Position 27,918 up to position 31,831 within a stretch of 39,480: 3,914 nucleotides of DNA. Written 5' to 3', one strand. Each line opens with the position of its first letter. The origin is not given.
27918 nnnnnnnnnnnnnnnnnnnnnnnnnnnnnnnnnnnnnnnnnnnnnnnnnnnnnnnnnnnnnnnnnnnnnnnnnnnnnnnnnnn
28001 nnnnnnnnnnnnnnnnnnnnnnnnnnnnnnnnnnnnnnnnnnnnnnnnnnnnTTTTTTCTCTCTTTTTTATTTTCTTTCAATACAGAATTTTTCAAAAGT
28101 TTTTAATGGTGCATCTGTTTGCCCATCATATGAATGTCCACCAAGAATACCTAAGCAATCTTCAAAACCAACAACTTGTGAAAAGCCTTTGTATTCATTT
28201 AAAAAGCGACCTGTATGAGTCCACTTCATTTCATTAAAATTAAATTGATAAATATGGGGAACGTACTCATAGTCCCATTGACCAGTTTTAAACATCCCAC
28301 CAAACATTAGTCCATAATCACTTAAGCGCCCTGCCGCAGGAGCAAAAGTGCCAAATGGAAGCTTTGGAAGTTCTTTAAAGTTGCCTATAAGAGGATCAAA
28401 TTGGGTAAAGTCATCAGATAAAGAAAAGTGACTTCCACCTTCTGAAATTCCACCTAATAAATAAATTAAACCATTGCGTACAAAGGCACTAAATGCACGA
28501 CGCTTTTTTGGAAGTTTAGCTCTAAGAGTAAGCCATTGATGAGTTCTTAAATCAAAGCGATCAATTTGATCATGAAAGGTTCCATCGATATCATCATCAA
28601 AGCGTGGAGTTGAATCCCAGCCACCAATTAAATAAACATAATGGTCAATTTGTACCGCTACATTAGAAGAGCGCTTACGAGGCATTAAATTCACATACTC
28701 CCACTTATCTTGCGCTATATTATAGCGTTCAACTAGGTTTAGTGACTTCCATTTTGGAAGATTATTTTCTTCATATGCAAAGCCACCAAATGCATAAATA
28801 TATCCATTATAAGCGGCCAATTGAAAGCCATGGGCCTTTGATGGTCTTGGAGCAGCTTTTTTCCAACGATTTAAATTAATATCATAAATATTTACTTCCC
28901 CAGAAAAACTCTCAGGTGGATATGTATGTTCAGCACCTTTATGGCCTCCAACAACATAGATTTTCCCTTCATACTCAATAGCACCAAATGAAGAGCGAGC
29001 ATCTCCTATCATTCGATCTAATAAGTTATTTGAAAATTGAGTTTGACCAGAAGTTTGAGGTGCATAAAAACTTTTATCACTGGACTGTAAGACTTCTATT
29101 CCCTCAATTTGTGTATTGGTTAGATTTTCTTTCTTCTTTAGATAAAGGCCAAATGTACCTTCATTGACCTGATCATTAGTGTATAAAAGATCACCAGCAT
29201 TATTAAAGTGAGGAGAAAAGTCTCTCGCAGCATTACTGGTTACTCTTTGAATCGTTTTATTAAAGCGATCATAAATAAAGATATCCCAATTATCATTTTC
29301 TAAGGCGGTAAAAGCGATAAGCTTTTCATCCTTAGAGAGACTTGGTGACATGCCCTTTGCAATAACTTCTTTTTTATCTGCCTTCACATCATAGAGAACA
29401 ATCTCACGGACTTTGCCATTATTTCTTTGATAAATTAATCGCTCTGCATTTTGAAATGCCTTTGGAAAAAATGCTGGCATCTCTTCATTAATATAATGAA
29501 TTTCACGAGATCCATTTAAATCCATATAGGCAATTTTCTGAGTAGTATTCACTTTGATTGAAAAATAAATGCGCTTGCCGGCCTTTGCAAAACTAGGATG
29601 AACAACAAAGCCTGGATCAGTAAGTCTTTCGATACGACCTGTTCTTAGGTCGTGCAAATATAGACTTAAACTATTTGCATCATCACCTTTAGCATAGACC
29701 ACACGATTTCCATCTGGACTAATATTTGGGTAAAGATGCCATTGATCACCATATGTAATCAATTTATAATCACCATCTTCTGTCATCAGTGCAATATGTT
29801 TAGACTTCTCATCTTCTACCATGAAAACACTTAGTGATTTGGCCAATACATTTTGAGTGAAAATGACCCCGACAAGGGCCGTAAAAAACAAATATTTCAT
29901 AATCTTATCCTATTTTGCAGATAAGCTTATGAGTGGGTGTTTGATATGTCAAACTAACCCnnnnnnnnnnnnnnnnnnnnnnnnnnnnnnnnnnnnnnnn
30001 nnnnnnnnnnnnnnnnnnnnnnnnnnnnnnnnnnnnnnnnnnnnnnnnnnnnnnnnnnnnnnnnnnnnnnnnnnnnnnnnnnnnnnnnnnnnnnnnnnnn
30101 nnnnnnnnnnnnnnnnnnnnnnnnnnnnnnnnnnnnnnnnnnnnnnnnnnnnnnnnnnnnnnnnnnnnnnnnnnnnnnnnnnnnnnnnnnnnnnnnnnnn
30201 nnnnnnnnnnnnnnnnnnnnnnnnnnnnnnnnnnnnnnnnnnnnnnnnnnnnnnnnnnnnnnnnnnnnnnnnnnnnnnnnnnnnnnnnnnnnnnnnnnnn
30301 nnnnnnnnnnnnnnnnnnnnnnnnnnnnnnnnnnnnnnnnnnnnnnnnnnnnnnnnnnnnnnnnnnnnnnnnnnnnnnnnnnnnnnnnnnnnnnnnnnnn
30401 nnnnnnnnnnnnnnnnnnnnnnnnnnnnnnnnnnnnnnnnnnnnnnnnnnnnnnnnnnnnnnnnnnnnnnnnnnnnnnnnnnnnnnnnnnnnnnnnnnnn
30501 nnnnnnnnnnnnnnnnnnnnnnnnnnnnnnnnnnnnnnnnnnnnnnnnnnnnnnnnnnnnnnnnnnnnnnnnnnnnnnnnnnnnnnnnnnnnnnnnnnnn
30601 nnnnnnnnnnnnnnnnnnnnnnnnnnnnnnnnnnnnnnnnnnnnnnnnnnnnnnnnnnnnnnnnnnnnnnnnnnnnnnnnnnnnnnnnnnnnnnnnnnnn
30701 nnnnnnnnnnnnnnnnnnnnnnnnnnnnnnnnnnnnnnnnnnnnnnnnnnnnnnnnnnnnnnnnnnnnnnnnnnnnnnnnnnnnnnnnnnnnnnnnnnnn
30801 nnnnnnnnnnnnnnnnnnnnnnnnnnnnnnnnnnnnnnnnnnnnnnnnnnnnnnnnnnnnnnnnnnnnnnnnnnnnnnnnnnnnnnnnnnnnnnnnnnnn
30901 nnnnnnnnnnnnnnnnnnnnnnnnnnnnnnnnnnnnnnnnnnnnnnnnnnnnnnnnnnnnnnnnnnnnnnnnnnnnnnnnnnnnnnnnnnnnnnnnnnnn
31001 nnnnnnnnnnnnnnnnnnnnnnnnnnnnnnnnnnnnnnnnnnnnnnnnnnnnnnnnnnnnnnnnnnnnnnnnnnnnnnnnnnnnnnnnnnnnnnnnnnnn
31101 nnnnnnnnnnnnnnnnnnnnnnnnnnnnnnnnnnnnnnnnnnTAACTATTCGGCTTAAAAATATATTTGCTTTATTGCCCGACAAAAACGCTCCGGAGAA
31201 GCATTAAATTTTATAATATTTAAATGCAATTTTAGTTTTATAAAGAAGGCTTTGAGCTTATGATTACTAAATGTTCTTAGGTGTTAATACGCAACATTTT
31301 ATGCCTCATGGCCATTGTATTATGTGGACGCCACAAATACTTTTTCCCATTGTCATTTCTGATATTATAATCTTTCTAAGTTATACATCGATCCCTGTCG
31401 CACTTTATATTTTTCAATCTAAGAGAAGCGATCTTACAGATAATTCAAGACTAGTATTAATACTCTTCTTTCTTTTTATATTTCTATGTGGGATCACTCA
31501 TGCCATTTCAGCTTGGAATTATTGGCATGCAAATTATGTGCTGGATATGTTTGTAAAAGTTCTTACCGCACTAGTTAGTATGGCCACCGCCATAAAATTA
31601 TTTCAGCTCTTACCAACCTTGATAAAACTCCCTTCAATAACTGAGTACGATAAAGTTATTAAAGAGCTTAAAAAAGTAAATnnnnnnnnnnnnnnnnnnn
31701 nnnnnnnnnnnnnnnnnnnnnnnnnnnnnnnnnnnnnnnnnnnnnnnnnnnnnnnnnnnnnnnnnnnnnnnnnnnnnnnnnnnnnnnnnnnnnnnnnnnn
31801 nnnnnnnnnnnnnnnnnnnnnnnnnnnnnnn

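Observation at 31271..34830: Histidine kinase with a plant-ethylene-receptor-type copper/ethylene-binding domain, in an operon with a secreted papain-like peptidase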

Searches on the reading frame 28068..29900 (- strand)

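Call 3: search_protein_families(library=pfam, proteins=[window:28068-29900:-], max_evalue=0.1)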
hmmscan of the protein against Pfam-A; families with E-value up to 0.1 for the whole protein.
window:28068-29900:- (610 aa): 12 families
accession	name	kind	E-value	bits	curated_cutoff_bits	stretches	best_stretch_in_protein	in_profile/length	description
PF01344.31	Kelch_1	-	5.7e-28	96.5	20.1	3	357-404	3-43/46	Kelch motif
PF13964.12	Kelch_6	-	1.1e-27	95.5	25.3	4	358-410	4-50/50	Kelch motif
PF24981.1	Beta-prop_ATRN-LZTR1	-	4.7e-21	75.7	50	3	329-486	118-281/289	Attractin/LZTR1 beta-propeller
PF24681.1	Kelch_KLHDC2_KLHL20_DRC7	-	7.1e-21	75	50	1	307-511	4-194/221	KLHDC2/KLHL20/DRC7 Kelch-repeats domain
PF24996.1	NANM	-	2.1e-13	50.3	45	3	341-427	34-124/350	N-acetylneuraminate epimerase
PF07646.21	Kelch_2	-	1.7e-12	47.1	21.3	1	306-350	6-45/48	Kelch motif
PF13418.12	Kelch_4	-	2.3e-12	47.1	21.6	2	414-459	6-44/49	Galactose oxidase, central domain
PF25210.1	Kelch_FKB95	-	3.5e-11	43.7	70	3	410-503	33-115/268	FKB95, Kelch-repeats domain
PF13415.12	Kelch_3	-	2.1e-08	34.6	22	1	420-473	2-46/48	Galactose oxidase, central domain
PF07676.18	PD40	-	2e-05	24.9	20.9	0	48-70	4-26/38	WD40-like Beta Propeller Repeat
PF00930.27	DPPIV_N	-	0.00076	18.7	22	0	52-97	42-82/354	Dipeptidyl peptidase IV (DPP IV) N-terminal region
PF06584.18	DIRP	-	0.017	15.6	27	0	445-476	27-58/108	DIRP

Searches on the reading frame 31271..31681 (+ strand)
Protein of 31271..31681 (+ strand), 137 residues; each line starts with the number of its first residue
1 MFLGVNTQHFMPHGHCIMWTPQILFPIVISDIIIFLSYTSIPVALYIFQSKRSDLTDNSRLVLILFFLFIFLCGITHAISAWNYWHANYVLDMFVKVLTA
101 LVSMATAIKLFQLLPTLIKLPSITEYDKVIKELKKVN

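Call 5: find_homologous_proteins(query=window:31271-31681:+, max_evalue=0.001)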
Query seq(137 aa) (137 aa): 7 proteins with E <= 0.001 among 25 candidates.
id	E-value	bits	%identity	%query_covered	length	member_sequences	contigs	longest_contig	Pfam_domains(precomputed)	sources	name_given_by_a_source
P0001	1.8e-47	179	63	96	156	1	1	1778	PF25487.2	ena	-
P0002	3.4e-28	117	48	94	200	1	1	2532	PF25487.2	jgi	jgi:hypothetical protein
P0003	3.8e-27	113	52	77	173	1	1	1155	PF25487.2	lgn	-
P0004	6.8e-27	112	46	95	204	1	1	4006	PF25487.2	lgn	-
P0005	1.1e-23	102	42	95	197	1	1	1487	PF25487.2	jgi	jgi:hypothetical protein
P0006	9.8e-23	99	45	84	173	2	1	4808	PF25487.2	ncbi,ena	-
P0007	2.0e-9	56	51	42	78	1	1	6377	PF25487.2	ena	-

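Call 22: search_protein_representatives(alignment_id=A1)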
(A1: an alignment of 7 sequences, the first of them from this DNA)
Query: 7 sequences, 181 profile positions. Proteins with E-value up to 0.001 (for the whole library): 10362; up to 1e-10: 8286; up to 1e-30: 4116. The best 150 are listed.
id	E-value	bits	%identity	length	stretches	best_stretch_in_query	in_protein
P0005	1.5e-77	275.8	-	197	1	1-181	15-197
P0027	3.2e-64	232.3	-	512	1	1-161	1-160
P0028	3.1e-63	229.1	-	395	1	2-173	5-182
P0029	4.2e-63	228.7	-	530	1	2-166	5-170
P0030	9.4e-63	227.5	-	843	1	3-157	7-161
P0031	1.4e-62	227.0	-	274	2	4-175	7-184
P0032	1.8e-62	226.6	-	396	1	5-164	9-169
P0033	1.9e-62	226.5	-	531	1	1-159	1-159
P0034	5.2e-62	225.1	-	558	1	7-162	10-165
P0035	6.1e-62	224.9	-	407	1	7-157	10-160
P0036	1.1e-61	224.1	-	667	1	2-176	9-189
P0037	1.1e-61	224.1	-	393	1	5-175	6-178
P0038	1.6e-61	223.5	-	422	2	5-156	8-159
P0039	1.9e-61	223.3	-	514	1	11-174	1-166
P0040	2.0e-61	223.2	-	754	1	4-177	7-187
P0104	7.1e-59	214.9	-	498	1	1-161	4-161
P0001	7.5e-59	214.8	-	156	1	3-136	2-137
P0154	8.0e-58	211.5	-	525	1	4-145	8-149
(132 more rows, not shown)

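Call 39: find_encoding_contigs(protein=P0001, flank=5000, max_places=3)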
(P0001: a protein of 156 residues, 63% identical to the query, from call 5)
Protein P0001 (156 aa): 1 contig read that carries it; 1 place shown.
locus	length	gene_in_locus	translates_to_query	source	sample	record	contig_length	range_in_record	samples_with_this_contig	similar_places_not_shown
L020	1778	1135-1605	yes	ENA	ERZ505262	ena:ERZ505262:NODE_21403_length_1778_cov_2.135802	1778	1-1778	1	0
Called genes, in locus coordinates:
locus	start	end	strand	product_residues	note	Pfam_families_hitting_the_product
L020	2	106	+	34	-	?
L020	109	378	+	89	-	PF01169:GDT1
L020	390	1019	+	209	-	PF01914:MarC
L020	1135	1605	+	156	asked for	PF25487:ETR1_N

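Call 60: find_encoding_contigs(protein=P0154, flank=3000, max_places=2)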
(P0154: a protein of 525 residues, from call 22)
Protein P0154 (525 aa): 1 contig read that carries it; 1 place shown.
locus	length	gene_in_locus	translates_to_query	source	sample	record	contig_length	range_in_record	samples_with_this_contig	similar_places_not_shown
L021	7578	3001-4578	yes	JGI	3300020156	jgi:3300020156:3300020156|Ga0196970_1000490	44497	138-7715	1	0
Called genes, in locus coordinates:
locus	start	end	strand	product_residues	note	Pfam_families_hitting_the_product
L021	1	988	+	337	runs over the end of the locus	PF01118:Semialdhyde_dh, PF02774:Semialdhyde_dhC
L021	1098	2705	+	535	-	PF00009:GTP_EFTU, PF01926:MMR_HSR1 (weak), PF22042:EF-G_D2, PF03144:GTP_EFTU_D2, PF16658:RF3_C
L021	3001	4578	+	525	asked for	PF25487:ETR1_N, PF08448:PAS_4, PF13426:PAS_9 (faint), PF00512:HisKA, PF02518:HATPase_c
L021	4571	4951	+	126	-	PF00072:Response_reg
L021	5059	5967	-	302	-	PF08379:Bact_transglu_N, PF01841:Transglut_core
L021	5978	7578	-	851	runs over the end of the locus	PF04174:CP_ATPgrasp_1, PF14403:CP_ATPgrasp_2, PF04168:Alpha-E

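Call 61: find_encoding_contigs(protein=P0104, flank=3000, max_places=2)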
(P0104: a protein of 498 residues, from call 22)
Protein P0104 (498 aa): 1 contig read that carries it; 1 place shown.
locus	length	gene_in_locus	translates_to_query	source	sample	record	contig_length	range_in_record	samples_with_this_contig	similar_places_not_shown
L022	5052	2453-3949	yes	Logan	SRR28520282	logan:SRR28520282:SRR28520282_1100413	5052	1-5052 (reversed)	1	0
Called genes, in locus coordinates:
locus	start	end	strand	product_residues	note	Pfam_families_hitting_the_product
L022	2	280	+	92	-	?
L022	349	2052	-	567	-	-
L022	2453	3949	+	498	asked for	PF25487:ETR1_N, PF00989:PAS, PF08448:PAS_4, PF13426:PAS_9, PF07536:HWE_HK (weak), PF07568:HisKA_2, PF13581:HATPase_c_2 (weak), PF02518:HATPase_c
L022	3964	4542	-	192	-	PF14417:MEDS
